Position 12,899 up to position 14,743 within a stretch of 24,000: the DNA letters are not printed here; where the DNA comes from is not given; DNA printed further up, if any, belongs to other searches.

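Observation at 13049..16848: Translationally coupled penicillin-acylase-family lipoprotein and bacterial GH3 enzyme at the head of the phenylacetate operon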

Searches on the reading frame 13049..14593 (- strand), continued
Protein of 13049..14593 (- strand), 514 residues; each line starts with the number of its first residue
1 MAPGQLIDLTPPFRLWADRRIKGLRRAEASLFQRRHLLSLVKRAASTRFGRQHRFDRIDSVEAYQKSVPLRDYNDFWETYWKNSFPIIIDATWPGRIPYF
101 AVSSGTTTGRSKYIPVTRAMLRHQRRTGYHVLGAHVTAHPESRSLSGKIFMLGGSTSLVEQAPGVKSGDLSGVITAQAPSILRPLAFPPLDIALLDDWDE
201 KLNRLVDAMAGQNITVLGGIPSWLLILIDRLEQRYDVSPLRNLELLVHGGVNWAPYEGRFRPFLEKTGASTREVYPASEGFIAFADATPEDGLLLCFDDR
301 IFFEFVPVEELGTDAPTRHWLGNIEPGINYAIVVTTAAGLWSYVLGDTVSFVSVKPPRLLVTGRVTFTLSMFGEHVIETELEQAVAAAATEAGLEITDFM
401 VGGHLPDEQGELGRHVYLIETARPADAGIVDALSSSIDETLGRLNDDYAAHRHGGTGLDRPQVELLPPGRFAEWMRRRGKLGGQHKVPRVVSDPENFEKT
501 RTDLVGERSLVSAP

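Call 51: find_encoding_contigs(protein=P0004, flank=10000, max_places=2)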
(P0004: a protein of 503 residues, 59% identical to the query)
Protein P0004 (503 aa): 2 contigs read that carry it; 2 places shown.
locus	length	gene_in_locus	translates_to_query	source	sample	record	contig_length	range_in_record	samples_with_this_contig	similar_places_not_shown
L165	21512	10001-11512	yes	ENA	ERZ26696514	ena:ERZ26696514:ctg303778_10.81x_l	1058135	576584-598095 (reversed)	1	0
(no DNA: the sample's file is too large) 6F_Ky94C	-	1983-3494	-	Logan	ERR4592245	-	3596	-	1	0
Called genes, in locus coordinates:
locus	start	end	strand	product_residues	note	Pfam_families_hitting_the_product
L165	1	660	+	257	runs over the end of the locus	PF02625:XdhC_CoxI, PF13478:XdhC_C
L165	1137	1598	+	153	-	PF02502:LacAB_rpiB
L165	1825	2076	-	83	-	-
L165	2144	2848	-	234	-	-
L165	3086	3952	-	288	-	PF05721:PhyH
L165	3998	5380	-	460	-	PF00275:EPSP_synthase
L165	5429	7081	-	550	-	PF03321:GH3, PF23571:GH3_M, PF23572:GH3_C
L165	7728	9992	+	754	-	PF01804:Penicil_amidase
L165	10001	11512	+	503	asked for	PF03321:GH3, PF23571:GH3_M, PF23572:GH3_C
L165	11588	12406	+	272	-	PF05118:Asp_Arg_Hydrox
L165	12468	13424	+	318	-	PF03279:Lip_A_acyltrans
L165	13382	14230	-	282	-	PF01553:Acyltransferase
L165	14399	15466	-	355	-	PF02518:HATPase_c, PF14501:HATPase_c_5 (weak)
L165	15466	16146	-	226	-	PF00072:Response_reg, PF00486:Trans_reg_C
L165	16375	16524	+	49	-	-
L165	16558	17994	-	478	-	PF01564:Spermine_synth (weak)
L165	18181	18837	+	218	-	PF00027:cNMP_binding, PF13545:HTH_Crp_2, PF25213:HVO_A0261_N (weak)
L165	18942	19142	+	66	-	PF11127:YgaP-like_TM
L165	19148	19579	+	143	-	PF04143:Sulf_transp (weak)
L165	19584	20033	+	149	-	PF20398:DUF6691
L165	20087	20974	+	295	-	PF00753:Lactamase_B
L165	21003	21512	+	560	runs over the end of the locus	PF04273:BLH_phosphatase, PF07992:Pyr_redox_2 (weak)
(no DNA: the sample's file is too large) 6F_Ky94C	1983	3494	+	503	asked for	PF03321:GH3, PF23571:GH3_M, PF23572:GH3_C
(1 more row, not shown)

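Call 59: search_protein_families(library=pfam, alignment_id=A4, max_evalue=0.0001)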
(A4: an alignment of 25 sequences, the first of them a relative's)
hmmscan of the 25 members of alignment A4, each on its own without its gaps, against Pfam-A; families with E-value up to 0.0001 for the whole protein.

A. member 1, L001:11709-12515:+ (268 aa): 1 family
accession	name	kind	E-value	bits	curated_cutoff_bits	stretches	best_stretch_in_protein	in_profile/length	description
PF05118.21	Asp_Arg_Hydrox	-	2.1e-52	177.6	22.6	1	72-228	1-157/157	Aspartyl/Asparaginyl beta-hydroxylase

B. families by the number of members that match (of 25 scanned): 39 families (the first 25 are shown)
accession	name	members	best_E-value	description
PF04909.20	Amidohydro_2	2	3e-26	Amidohydrolase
PF13581.12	HATPase_c_2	2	5.3e-26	Histidine kinase-like ATPase domain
PF02518.31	HATPase_c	2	5.5e-19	Histidine kinase-, DNA gyrase B-, and HSP90-like ATPase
PF01625.27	PMSR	1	3.1e-64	Peptide methionine sulfoxide reductase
PF06267.17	DUF1028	1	7.1e-54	Family of unknown function (DUF1028)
PF05118.21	Asp_Arg_Hydrox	1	2.1e-52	Aspartyl/Asparaginyl beta-hydroxylase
PF08494.16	DEAD_assoc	1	9.7e-51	DEAD/H associated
PF00487.30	FA_desaturase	1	4e-41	Fatty acid desaturase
PF00106.31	adh_short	1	9e-41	short chain dehydrogenase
PF13561.12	adh_short_C2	1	6.8e-40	Enoyl-(Acyl carrier protein) reductase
PF00204.31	DNA_gyraseB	1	5.9e-39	DNA gyrase B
PF00270.35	DEAD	1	1.4e-32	DEAD/DEAH box helicase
PF19306.5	WH_Lhr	1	9.1e-31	Large helicase-related protein, winged helix domain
PF23234.1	WH4_Lhr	1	1.9e-29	Large helicase-related protein, winged-helix domain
PF00072.30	Response_reg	1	1.1e-25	Response regulator receiver domain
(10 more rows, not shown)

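Call 72: search_protein_families(library=ncbifam, proteins=[L165:11588-12406:+, L165:12468-13424:+, L165:13382-14230:-, L165:3086-3952:-, L165:3998-5380:-, L165:5429-7081:-, L165:7728-9992:+, L014:11599-12405:+], max_evalue=0.00001)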
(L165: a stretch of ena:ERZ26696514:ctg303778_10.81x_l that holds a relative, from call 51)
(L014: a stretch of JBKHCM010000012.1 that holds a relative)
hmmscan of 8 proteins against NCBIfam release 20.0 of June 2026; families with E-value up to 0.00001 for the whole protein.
L165:11588-12406:+ (272 aa): 2 families
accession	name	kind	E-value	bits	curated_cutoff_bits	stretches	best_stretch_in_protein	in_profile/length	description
NF052565.1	OrnLipAcylHsRhiz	equivalog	6.8e-114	379.4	450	1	35-270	16-251/259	ornithine lipid ester-linked acyl 2-hydroxylase OlsC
NF033391.2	lipid_A_LpxO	equivalog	3e-33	115.1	500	1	60-236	51-225/297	lipid A hydroxylase LpxO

L165:12468-13424:+ (318 aa): 16 families
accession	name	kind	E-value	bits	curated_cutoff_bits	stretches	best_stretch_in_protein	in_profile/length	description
NF005120.0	PRK06553.1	equivalog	1.6e-50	172.2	273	1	8-290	21-306/308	lipid A biosynthesis lauroyl acyltransferase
NF006487.0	PRK08905.1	equivalog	1.1e-29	103.4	281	1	16-292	5-275/290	lysophospholipid acyltransferase family protein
NF005150.0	PRK06628.1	equivalog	1.5e-26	93.5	350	1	15-291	18-289/290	lipid A biosynthesis lauroyl acyltransferase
NF006270.0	PRK08419.1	equivalog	3.4e-26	92.2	248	1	47-292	44-290/298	lipid A biosynthesis lauroyl acyltransferase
NF005399.0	PRK06946.1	subfamily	8e-20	71.2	343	1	7-285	3-278/294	lipid A biosynthesis lauroyl acyltransferase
TIGR02207.1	lipid_A_htrB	subfamily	9.4e-20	71.2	297.8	1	32-293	36-294/303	LpxL/LpxP family Kdo(2)-lipid IV(A) lauroyl/palmitoleoyl acyltransferase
NF006438.0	PRK08734.1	equivalog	2.3e-16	59.7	363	1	46-291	43-286/305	lauroyl acyltransferase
NF006437.0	PRK08733.1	equivalog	4.7e-16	58.8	540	1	14-294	19-298/306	LpxL/LpxP family Kdo(2)-lipid IV(A) lauroyl/palmitoleoyl acyltransferase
NF005919.0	PRK07920.1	equivalog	5.8e-15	55.1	209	1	45-298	47-301/311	phosphatidylinositol mannoside acyltransferase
NF006507.0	PRK08943.1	subfamily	1.8e-13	50.3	337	1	35-284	51-298/322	lipid A biosynthesis (KDO)2-(lauroyl)-lipid IVA acyltransferase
NF005340.0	PRK06860.1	subfamily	3.5e-13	49.4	398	1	33-290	43-297/309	lipid A biosynthesis lauroyl acyltransferase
NF004191.0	PRK05646.1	equivalog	2.4e-12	46.6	491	1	36-290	43-295/310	lipid A biosynthesis lauroyl acyltransferase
NF004569.0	PRK05906.1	equivalog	4.6e-12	45.5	439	1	114-295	139-317/454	lipid A biosynthesis lauroyl acyltransferase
TIGR02208.1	lipid_A_msbB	equivalog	7.1e-12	45.2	336.05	1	34-284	40-288/305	lauroyl-Kdo(2)-lipid IV(A) myristoyltransferase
NF006432.0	PRK08706.1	equivalog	5.7e-11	42.2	384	1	47-290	38-278/289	lipid A biosynthesis lauroyl acyltransferase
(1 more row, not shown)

L165:13382-14230:- (282 aa): 5 families
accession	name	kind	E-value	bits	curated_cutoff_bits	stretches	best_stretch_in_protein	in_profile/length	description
NF052553.1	LyOrLpactfOlsABRUA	equivalog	3.5e-58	196.8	300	1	12-257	4-252/263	lyso-ornithine lipid O-acyltransferase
NF052552.1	LyOrLpactfOlsARHOCB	equivalog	1.7e-54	184.6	300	1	23-261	32-269/271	lyso-ornithine lipid O-acyltransferase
TIGR00530.1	AGP_acyltrn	subfamily_domain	8.7e-21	74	102.95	1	62-173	3-119/130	1-acylglycerol-3-phosphate O-acyltransferase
NF006386.0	PRK08633.1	equivalog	8.7e-11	40.3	1221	1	22-188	401-552/1147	acyl-[ACP]--phospholipid O-acyltransferase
NF011593.0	PRK15018.1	equivalog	3.8e-06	26.8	501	1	70-170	62-166/245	1-acylglycerol-3-phosphate O-acyltransferase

L165:3086-3952:- (288 aa): 1 family
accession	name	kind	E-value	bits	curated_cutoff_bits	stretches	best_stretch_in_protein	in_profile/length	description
TIGR01762.1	chlorin-enz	subfamily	4.7e-21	75.4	226.3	1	4-143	2-158/288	chlorinating enzyme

L165:3998-5380:- (460 aa): 5 families
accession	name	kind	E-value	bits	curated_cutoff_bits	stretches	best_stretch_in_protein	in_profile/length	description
TIGR01356.1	aroA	equivalog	8.4e-82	275.2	287.25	1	16-440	4-410/415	3-phosphoshikimate 1-carboxyvinyltransferase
NF008816.0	PRK11860.1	equivalog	1.5e-45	155.5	943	1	17-420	21-413/662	bifunctional 3-phosphoshikimate 1-carboxyvinyltransferase/cytidylate kinase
NF011381.1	PRK14806.1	equivalog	9.3e-36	123.3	902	1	5-438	306-722/733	bifunctional prephenate dehydrogenase/3-phosphoshikimate 1-carboxyvinyltransferase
NF006873.0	PRK09369.1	subfamily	8.1e-14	51.1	297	1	123-315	115-295/419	UDP-N-acetylglucosamine 1-carboxyvinyltransferase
TIGR01072.1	murA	equivalog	9.2e-11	41.2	392.7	1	180-343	167-325/416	UDP-N-acetylglucosamine 1-carboxyvinyltransferase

L165:5429-7081:- (550 aa): 1 family
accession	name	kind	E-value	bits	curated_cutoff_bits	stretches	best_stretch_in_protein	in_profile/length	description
NF052613.1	OlsH_GH3_orni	equivalog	4.9e-152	507.1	620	1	43-539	25-512/524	lyso-ornithine lipid synthetase OlsH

L165:7728-9992:+ (754 aa): 1 family
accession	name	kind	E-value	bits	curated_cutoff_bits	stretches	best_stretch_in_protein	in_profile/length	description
NF051460.1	bi_acylase_PvdQ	equivalog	8.2e-13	47.1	950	1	234-310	209-286/763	bifunctional acylase PvdQ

L014:11599-12405:+ (268 aa): 9 families
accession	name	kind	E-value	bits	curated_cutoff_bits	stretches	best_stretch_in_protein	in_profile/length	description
NF051488.1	bifunc_PcaDC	exception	3.1e-10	39.7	390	1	143-229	28-109/375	bifunctional 3-oxoadipate enol-lactonase/4-carboxymuconolactone decarboxylase PcaDC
NF011457.0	PRK14875.1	equivalog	1.8e-09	37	307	1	120-232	125-232/372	acetoin dehydrogenase dihydrolipoyllysine-residue acetyltransferase subunit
TIGR02427.1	protocat_pcaD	equivalog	2e-09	37.2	255.85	1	145-227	31-108/251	3-oxoadipate enol-lactonase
NF045632.1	hydroxlase_HsaD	equivalog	2e-09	36.8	400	1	119-239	26-142/290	4,5:9,10-diseco-3-hydroxy-5,9,17-trioxoandrosta-1(10),2-diene-4-oate hydrolase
NF007954.0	PRK10673.1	equivalog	2.7e-08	33.4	399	1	130-232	19-117/255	esterase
NF050089.1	i_nPHAscl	equivalog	5.7e-08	32.2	300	1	114-237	5-123/288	intracellular short-chain-length polyhydroxyalkanoate depolymerase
NF004514.1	PRK05855.1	equivalog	5.9e-08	31.7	455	1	123-206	18-99/578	SDR family oxidoreductase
TIGR03611.1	RutD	equivalog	1.7e-06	27.6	238.5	1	147-226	33-108/258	pyrimidine utilization protein D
NF002043.0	PRK00870.1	subfamily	9.2e-06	25.3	265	0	154-249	74-166/302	haloalkane dehalogenase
